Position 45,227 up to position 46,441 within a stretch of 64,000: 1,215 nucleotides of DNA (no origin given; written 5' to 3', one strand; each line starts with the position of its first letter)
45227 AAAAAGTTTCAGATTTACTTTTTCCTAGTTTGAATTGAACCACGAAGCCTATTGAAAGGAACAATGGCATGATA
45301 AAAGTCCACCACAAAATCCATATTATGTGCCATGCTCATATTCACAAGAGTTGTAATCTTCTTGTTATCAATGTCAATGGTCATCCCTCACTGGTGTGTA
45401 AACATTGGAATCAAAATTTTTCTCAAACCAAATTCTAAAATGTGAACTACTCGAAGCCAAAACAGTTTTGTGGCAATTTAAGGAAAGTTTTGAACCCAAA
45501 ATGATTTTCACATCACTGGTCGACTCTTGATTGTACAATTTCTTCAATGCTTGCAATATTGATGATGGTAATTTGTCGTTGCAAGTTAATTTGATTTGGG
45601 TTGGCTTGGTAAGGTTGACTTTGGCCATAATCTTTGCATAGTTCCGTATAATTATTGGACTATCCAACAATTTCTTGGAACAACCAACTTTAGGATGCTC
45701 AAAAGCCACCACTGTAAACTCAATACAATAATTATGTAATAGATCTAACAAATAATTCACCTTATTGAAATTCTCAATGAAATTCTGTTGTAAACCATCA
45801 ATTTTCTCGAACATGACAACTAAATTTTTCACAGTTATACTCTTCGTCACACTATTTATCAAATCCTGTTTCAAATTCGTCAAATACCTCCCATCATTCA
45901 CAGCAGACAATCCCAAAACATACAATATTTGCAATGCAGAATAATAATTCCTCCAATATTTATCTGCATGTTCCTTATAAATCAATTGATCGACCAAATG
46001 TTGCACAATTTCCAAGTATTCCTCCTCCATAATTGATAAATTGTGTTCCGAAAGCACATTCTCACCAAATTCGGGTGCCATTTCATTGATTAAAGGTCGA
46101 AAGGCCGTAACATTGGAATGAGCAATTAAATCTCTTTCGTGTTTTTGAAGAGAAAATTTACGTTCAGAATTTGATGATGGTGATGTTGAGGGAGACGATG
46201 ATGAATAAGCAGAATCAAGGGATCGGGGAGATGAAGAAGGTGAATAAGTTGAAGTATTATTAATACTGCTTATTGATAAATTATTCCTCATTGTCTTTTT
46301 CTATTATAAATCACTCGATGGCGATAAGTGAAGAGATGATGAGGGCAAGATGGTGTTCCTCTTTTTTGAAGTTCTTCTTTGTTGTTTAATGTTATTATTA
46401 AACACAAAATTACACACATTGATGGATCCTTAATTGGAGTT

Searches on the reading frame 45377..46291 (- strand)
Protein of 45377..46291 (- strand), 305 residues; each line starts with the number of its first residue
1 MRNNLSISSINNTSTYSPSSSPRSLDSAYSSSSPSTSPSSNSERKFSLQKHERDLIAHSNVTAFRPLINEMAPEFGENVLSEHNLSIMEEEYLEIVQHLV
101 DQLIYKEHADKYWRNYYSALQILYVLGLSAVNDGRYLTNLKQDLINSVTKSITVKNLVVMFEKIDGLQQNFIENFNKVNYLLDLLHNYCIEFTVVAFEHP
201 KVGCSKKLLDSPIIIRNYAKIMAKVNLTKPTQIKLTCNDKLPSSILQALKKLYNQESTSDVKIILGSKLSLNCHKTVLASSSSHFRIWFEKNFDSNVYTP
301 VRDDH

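Call 84: search_protein_families(library=pfam, proteins=[window:45377-46291:-], max_evalue=0.00001)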
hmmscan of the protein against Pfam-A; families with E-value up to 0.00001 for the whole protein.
window:45377-46291:- (305 aa): 1 family
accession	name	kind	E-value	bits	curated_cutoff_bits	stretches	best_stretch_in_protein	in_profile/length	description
PF00651.37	BTB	-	3.3e-06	27.7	20.5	0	249-295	1-49/110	BTB/POZ domain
